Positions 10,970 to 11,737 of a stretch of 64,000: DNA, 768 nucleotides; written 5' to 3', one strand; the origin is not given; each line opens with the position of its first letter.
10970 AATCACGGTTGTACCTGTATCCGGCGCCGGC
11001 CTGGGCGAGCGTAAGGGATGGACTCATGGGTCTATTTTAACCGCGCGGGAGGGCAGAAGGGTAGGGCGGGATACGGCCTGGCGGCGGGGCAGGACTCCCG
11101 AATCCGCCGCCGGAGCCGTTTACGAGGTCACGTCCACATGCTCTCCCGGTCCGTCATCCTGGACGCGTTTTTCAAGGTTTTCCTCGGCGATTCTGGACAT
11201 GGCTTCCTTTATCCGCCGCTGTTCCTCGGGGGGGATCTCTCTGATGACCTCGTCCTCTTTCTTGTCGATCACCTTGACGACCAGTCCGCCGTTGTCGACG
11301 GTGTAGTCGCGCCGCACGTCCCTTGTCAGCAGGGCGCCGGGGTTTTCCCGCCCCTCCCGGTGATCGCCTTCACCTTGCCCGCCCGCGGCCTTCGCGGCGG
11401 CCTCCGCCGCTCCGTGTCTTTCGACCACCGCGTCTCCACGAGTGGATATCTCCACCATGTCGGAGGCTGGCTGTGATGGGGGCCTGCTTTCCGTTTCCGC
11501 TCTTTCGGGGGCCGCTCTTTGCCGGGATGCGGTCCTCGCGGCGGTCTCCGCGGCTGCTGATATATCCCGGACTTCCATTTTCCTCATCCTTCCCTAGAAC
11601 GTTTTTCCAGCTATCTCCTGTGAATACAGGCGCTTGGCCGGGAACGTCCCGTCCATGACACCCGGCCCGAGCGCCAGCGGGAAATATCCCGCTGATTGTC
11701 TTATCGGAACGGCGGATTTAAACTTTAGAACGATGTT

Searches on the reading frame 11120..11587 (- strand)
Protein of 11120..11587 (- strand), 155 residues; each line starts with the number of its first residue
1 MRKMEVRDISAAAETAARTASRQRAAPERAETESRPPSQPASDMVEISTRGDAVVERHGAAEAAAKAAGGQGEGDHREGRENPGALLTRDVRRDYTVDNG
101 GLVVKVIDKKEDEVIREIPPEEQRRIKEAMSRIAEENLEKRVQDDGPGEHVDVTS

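Call 4: search_protein_families(library=pfam, proteins=[window:11120-11587:-], max_evalue=0.01)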
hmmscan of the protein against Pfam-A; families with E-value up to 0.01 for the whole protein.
window:11120-11587:- (155 aa): 1 family
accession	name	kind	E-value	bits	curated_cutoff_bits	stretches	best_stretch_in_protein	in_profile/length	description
PF03646.20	FlaG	-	1.5e-08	35.2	23.8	1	96-133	57-94/101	FlaG protein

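Call 8: find_homologous_proteins(query=window:11120-11587:-, max_evalue=0.001)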
Query window:11120-11587:- (155 aa): 6 proteins with E <= 0.001 among 1015 candidates.
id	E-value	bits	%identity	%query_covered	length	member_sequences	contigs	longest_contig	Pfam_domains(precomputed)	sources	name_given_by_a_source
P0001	1.3e-62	228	100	72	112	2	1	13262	PF03646.21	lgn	-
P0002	4.4e-51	190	69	98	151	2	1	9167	PF03646.21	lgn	-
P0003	1.2e-26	111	45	98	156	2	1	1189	PF03646.21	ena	-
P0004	2.3e-26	110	48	98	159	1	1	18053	PF03646.21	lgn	-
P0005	1.2e-7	50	63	32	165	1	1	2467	PF03646.21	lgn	-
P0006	1.6e-7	49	57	35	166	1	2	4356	PF03646.21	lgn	-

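Call 10: find_encoding_contigs(protein=P0002, flank=6000, max_places=3)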
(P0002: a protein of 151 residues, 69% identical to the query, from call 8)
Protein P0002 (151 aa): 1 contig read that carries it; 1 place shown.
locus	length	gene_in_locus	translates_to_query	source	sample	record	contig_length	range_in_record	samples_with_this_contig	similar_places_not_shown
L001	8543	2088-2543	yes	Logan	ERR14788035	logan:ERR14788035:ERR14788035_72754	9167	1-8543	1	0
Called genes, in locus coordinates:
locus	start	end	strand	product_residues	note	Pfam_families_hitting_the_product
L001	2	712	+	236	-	?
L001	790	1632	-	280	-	PF01435:Peptidase_M48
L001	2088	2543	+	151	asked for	PF03646:FlaG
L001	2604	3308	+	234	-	PF05175:MTS, PF13847:Methyltransf_31 (weak)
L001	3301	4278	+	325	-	PF01745:IPT (weak), PF13671:AAA_33 (faint), PF01715:IPPT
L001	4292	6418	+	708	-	PF07719:TPR_2 (faint), PF09976:TPR_21 (faint), PF13174:TPR_6 (faint), PF13432:TPR_16 (weak), PF01464:SLT, PF27553:SLT_superhelical (weak)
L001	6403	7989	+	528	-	PF07969:Amidohydro_3, PF01979:Amidohydro_1 (faint)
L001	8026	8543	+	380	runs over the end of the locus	?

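Call 11: find_encoding_contigs(protein=P0004, flank=6000, max_places=3)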
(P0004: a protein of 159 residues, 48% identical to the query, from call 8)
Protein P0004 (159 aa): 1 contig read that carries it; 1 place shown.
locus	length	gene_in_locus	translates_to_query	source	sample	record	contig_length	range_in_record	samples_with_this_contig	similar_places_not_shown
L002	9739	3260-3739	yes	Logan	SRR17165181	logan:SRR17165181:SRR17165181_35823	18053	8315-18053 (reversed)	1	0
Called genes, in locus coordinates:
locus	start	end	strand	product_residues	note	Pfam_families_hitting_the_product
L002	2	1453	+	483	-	?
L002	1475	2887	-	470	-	PF17963:Big_9 (faint), PF00801:PKD (faint), PF18911:PKD_4 (faint)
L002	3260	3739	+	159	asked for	PF03646:FlaG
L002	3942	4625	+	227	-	PF05175:MTS, PF02475:TRM5-TYW2_MTfase (faint), PF13649:Methyltransf_25 (weak), PF13847:Methyltransf_31, PF08241:Methyltransf_11 (faint), PF08242:Methyltransf_12 (faint)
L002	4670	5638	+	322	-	PF01745:IPT, PF01715:IPPT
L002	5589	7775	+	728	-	PF13525:YfiO (faint), PF07721:TPR_4 (faint), PF12895:ANAPC3 (faint), PF07719:TPR_2 (weak), PF14559:TPR_19 (weak), PF13432:TPR_16 (weak), PF01464:SLT, PF27553:SLT_superhelical (weak), +5 more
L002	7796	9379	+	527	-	PF07969:Amidohydro_3, PF01979:Amidohydro_1 (weak)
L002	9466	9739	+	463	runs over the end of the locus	PF00990:GGDEF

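Call 12: find_encoding_contigs(protein=P0003, flank=6000, max_places=3)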
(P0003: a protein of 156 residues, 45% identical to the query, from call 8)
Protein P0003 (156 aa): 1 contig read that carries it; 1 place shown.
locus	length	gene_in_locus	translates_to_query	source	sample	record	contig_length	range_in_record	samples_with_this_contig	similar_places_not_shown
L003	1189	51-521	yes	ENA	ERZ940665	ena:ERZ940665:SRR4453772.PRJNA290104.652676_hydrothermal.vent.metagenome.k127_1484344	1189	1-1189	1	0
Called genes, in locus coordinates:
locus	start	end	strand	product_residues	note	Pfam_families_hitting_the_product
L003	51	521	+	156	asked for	PF03646:FlaG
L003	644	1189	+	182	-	?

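Call 32: find_encoding_contigs(protein=P0005, flank=8000, max_places=3)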
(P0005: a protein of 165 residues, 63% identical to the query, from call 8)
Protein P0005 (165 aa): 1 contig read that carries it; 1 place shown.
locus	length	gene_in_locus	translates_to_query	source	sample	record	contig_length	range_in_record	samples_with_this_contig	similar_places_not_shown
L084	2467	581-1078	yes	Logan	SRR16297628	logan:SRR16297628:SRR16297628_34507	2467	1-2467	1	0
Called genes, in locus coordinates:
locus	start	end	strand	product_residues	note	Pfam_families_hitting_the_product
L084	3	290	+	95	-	?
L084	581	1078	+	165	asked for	PF03646:FlaG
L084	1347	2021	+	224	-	PF05175:MTS, PF13649:Methyltransf_25 (faint), PF08241:Methyltransf_11 (faint)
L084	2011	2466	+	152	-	?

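Call 33: find_encoding_contigs(protein=P0006, flank=8000, max_places=3)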
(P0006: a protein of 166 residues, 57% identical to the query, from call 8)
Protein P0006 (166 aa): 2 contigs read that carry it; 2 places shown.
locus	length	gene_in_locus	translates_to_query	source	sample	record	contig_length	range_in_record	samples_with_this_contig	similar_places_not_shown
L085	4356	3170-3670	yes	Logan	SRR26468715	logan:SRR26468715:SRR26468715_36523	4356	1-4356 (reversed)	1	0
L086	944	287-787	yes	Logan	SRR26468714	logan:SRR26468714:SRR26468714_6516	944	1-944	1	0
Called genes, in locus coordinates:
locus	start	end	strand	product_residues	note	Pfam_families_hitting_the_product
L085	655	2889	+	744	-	PF18072:FGAR-AT_linker, PF00586:AIRS, PF02769:AIRS_C, PF00586:AIRS, PF02769:AIRS_C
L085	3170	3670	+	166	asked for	PF03646:FlaG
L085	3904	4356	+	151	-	?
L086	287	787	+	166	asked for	PF03646:FlaG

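Call 34: find_encoding_contigs(protein=P0001, flank=10000, max_places=3)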
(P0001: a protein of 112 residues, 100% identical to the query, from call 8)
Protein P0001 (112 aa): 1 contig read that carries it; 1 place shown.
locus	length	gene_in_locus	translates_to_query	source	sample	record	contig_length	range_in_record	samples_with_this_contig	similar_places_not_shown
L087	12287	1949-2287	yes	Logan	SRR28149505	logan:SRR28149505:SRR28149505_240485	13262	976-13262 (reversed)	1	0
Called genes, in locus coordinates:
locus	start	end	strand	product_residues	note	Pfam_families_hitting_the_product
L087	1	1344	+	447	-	?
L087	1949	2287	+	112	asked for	PF03646:FlaG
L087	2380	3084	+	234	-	PF05175:MTS, PF13847:Methyltransf_31 (weak)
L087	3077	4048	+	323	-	PF01745:IPT, PF13671:AAA_33 (faint), PF01715:IPPT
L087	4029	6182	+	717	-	PF09976:TPR_21 (faint), PF13174:TPR_6 (faint), PF01464:SLT, PF27553:SLT_superhelical (weak)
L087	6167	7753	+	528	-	PF07969:Amidohydro_3, PF01979:Amidohydro_1 (faint)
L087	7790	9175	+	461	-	PF00990:GGDEF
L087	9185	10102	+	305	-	PF01973:MptE-like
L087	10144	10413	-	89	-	PF01169:GDT1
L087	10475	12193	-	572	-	PF02401:LYTB, PF01040:UbiA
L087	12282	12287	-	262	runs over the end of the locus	PF00196:GerE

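Call 46: search_solved_structures(query=A3, max_evalue=1, show_alignments=2)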
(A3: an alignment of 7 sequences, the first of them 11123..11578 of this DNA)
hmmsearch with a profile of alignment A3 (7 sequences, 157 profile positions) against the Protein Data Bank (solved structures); distinct sequences matched with E-value up to 1: 4.
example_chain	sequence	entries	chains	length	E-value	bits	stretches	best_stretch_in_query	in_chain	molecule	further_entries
6jsx_A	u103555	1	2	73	0.00057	23.6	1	81-132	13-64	Flagellar biosynthesis protein FlaG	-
2hc5_A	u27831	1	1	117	0.0038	21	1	105-140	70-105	Hypothetical protein yvyC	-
6az3_h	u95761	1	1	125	0.29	14.9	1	110-146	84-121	60S ribosomal protein L34, putative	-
3jcs_h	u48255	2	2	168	0.89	13.3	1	110-149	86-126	ribosomal protein L34e | eL34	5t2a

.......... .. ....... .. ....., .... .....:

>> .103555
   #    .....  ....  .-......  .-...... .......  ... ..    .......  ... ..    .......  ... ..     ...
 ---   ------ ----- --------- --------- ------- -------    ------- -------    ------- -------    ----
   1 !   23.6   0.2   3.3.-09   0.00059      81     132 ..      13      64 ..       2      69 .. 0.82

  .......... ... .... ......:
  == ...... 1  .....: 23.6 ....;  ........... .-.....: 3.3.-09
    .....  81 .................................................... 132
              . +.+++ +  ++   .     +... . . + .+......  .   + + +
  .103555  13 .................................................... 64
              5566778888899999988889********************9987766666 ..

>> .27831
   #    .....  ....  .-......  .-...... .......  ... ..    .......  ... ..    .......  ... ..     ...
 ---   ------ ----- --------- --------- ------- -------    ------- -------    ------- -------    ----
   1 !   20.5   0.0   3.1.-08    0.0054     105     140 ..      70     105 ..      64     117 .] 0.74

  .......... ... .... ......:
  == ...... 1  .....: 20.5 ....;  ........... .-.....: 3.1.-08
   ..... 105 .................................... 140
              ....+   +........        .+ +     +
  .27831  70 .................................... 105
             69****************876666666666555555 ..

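Call 47: search_protein_families(library=ncbifam, alignment_id=A3, max_evalue=0.01)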
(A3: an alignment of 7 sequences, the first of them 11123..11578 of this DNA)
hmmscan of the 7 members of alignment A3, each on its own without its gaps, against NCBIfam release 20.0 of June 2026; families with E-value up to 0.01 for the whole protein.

A. member 1, window:11123-11578:- (152 aa): 2 families
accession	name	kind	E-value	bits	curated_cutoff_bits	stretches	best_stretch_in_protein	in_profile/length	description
NF006281.0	PRK08452.1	equivalog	2.5e-05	24.5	117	1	85-128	70-113/124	flagella length regulator FlaG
NF005834.1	PRK07738.1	equivalog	0.0023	18.4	107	1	101-128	79-106/117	flagellar protein FlaG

B. families by the number of members that match (of 7 scanned): 2 families
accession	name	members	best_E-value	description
NF006281.0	PRK08452.1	7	2.5e-05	flagella length regulator FlaG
NF005834.1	PRK07738.1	3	0.00074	flagellar protein FlaG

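Call 48: search_protein_families(library=pfam, alignment_id=A3, max_evalue=0.01)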
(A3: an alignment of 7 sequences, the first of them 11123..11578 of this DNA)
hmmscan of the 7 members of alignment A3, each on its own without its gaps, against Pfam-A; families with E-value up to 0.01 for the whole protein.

A. member 1, window:11123-11578:- (152 aa): 1 family
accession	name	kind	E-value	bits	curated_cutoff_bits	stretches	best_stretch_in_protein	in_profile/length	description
PF03646.20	FlaG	-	1.3e-08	35.3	23.8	1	93-130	57-94/101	FlaG protein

B. families by the number of members that match (of 7 scanned): 1 family
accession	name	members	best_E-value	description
PF03646.20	FlaG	7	4.5e-10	FlaG protein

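Call 50: find_related_loci(query=A3, collection=metagenome_contigs, flank=10000)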
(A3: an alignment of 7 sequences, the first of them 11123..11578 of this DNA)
Query A3 (152 aa) in metagenome_contigs; peptide patterns used: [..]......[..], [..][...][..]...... (x = any residue, [..] = any of these).
364 stretches matched a pattern; 58 encode a relative of the query (tblastn E <= 1e-3); 58 distinct loci.
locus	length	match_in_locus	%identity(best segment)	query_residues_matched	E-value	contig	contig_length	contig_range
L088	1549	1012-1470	45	1-152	8e-31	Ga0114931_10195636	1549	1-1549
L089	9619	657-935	44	38-130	1e-18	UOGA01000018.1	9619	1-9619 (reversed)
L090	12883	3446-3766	41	38-138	1e-17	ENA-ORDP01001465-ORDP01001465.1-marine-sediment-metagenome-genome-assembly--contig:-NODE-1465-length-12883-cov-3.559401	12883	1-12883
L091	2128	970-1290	41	38-138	1e-17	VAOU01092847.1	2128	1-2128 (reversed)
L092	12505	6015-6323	44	38-130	5e-17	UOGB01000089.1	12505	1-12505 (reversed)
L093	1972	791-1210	40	6-135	3e-16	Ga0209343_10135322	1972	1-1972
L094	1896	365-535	44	85-135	2e-7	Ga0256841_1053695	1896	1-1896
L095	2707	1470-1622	47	89-133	2e-7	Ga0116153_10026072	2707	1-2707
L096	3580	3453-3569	51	87-123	9e-7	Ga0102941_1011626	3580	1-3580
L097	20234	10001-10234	31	45-127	2e-6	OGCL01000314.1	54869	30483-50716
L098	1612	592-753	39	86-135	5e-6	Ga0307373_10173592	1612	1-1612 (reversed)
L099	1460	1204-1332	47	85-125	5e-6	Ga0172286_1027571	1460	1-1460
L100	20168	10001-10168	36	85-134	7e-6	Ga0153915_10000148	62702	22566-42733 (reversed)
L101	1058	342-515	45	84-135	6e-6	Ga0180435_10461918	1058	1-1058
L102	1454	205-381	39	81-133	5e-6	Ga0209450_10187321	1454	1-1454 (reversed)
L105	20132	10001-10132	41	87-130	1e-5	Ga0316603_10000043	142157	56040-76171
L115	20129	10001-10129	44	85-125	3e-5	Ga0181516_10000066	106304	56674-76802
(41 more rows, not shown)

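Call 62: search_protein_families(library=pfam, proteins=[L105:8886-9734:+, L105:9776-10162:+, L105:10199-11839:+, L105:11867-12268:+, L097:8385-9842:+, L097:10349-11857:+, L097:11958-12344:+, L115:8819-9667:+, L115:10231-12249:+], max_evalue=0.00001)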
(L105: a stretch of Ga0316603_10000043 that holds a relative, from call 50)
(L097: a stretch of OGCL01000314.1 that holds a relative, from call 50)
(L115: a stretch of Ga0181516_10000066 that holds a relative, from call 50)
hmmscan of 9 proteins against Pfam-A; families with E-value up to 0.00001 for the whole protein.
L105:8886-9734:+ (282 aa): 2 families
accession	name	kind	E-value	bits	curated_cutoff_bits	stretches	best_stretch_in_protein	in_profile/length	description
PF00669.25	Flagellin_N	-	1.5e-42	145.4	26.6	1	5-140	1-136/139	Bacterial flagellin N-terminal helical region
PF00700.27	Flagellin_C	-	1.2e-22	80.4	23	1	197-281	2-86/86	Bacterial flagellin C-terminal helical region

L105:9776-10162:+ (128 aa): 1 family
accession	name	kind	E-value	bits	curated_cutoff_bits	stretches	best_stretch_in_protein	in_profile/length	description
PF03646.20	FlaG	-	2.2e-23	82.7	23.8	1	31-125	6-100/101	FlaG protein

L105:10199-11839:+ (546 aa): 3 families
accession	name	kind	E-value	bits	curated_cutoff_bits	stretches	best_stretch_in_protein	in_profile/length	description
PF07195.17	FliD_C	-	1e-47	163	25.4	1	319-533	2-235/236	Flagellar hook-associated protein 2 C-terminus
PF02465.23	FliD_N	-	1.8e-23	83.4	24.8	1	11-107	1-97/97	Flagellar hook-associated protein 2 N-terminus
PF07196.18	Flagellin_IN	-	1.5e-13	51.1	22.7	1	128-184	2-54/55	Flagellin hook IN motif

L105:11867-12268:+ (133 aa): 1 family
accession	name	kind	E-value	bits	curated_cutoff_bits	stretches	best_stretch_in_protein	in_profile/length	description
PF02561.19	FliS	-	1.9e-33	115.6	26.7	1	9-126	2-114/115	Flagellar protein FliS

L097:8385-9842:+ (485 aa): 3 families
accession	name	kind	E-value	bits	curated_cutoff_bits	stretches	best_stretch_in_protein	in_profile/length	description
PF00669.25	Flagellin_N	-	1.5e-46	158.4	26.6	1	5-141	1-137/139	Bacterial flagellin N-terminal helical region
PF00700.27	Flagellin_C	-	5.2e-28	97.6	23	1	399-484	1-86/86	Bacterial flagellin C-terminal helical region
PF07196.18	Flagellin_IN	-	4.9e-11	43.1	22.7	1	263-313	4-55/55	Flagellin hook IN motif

L097:10349-11857:+ (502 aa): 3 families
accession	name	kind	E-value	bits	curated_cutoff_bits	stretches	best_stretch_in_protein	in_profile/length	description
PF07195.17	FliD_C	-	2.9e-62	210.6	25.4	1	260-479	1-234/236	Flagellar hook-associated protein 2 C-terminus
PF02465.23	FliD_N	-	2.3e-25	89.5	24.8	1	9-105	1-96/97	Flagellar hook-associated protein 2 N-terminus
PF07196.18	Flagellin_IN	-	1.8e-07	31.7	22.7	1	125-181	1-55/55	Flagellin hook IN motif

L097:11958-12344:+ (128 aa): 1 family
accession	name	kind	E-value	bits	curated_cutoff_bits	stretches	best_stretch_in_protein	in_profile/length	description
PF02561.19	FliS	-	2e-37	128.4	26.7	1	8-124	2-114/115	Flagellar protein FliS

L115:8819-9667:+ (282 aa): 2 families
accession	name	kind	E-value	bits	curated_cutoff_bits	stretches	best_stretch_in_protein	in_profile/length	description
PF00669.25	Flagellin_N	-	2.1e-41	141.7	26.6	1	3-139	1-137/139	Bacterial flagellin N-terminal helical region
PF00700.27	Flagellin_C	-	2.8e-22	79.3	23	1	197-281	2-86/86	Bacterial flagellin C-terminal helical region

L115:10231-12249:+ (672 aa): 2 families
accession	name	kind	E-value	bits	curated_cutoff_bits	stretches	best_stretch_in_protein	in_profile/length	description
PF07195.17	FliD_C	-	1.3e-50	172.5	25.4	1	397-656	1-235/236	Flagellar hook-associated protein 2 C-terminus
PF02465.23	FliD_N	-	2.1e-18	67.2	24.8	1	16-109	5-97/97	Flagellar hook-associated protein 2 N-terminus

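Call 63: predict_structure(alignment_id=A4)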
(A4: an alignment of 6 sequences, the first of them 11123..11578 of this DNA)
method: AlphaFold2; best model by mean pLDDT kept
length: 152 residues; sequences in the alignment: 6
mean_pLDDT: 48.6   pTM: 0.18
mean pLDDT of the five models: 48.6, 48.5, 47.1, 42.0, 40.7
residues with pLDDT >= 90: 0; 70-90: 13; 50-70: 50; < 50: 89
segments of 3 or more residues with pLDDT < 50: 11-47, 49-85, 145-147
pLDDT, mean of each block of 10 residues (from residue 1): 48 45 39 45 39 34 37 38 50 52 55 62 75 60 49 48
secondary structure, 60 per line:
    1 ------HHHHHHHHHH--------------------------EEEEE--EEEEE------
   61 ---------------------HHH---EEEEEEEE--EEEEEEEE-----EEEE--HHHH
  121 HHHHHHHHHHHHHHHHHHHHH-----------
elements in order: H7-16 E43-47 E50-54 E88-95 E98-105 E111-114 H117-141

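Call 65: fold_search(model_id=the predicted structure, library=pdb)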
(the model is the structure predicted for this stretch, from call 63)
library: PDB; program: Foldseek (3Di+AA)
matches with E <= 10: 120; with E <= 0.001: 0
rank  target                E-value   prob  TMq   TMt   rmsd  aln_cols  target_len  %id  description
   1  2hc5_MODEL_1_A        1.1e-01  0.93  0.22  0.28   9.4        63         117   24  Solution NMR Structure of Protein yvyC from Bacillus subtilis. Northeast Structural Genomics Consortium Target (released 2006-08-15)
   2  6zzc_C                1.2e+00  0.35  0.19  0.16   7.1        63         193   10  MB_CRS6-1 bound to CrSAS-6_6HR (released 2021-07-07)
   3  7vmv_G                2.2e+00  0.11  0.16  0.37  11.3        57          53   10  Crystal structure of Dengue NS2B-NS3 Protease after secondary cleavage (released 2022-07-06)
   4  9a0f_W1               2.3e+00  0.12  0.16  0.05  26.4        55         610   22  Integrative model of the wild type yeast nuclear pore complex (released 2020-08-28)
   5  4usg_A                2.8e+00  0.11  0.17  0.31   7.0        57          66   16  Crystal structure of PC4 W89Y mutant complex with DNA (released 2015-03-18)
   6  7vmv_E                2.8e+00  0.09  0.16  0.37  11.1        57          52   12  Crystal structure of Dengue NS2B-NS3 Protease after secondary cleavage (released 2022-07-06)
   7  3j16_F                3.0e+00  0.18  0.16  0.13   2.7        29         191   21  Models of ribosome-bound Dom34p and Rli1p and their ribosomal binding partners (released 2012-02-22)
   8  9buq_A2               3.0e+00  0.08  0.10  0.15   5.5        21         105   24  Single particle cryoEM structure of the Pf80S ribosome in the POST state (nrt with P- and E-site tRNA) (released 2025-05-28)
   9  8yoz_B                3.2e+00  0.09  0.16  0.26   9.2        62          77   21  Crystal structure of the small zinc-finger protein ZifS (TTHA0897) from Thermus thermophilus HB8. (released 2025-03-19)
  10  1x0g_D                3.6e+00  0.06  0.18  0.25  17.3       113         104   13  Crystal Structure of IscA with the [2Fe-2S] cluster (released 2006-06-06)
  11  6o8w_P                3.8e+00  0.16  0.16  0.21   1.9        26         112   19  Cryo-EM image reconstruction of the 70S Ribosome Enterococcus faecalis Class01 (released 2020-09-23)
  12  8fmw_AQ               4.1e+00  0.23  0.17  0.22   1.6        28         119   25  The structure of a hibernating ribosome in the Lyme disease pathogen (released 2023-11-08)
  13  6woo_H                4.1e+00  0.14  0.16  0.13   2.7        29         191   21  CryoEM structure of yeast 80S ribosome with Met-tRNAiMet, eIF5B, and GDP (released 2020-09-23)
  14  6n8j_H                4.4e+00  0.14  0.16  0.13   2.7        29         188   21  Cryo-EM structure of late nuclear (LN) pre-60S ribosomal subunit (released 2019-03-13)
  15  1rq0_B                4.4e+00  0.08  0.17  0.09  13.1        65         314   12  Crystal structure of peptide releasing factor 1 (released 2004-08-17)
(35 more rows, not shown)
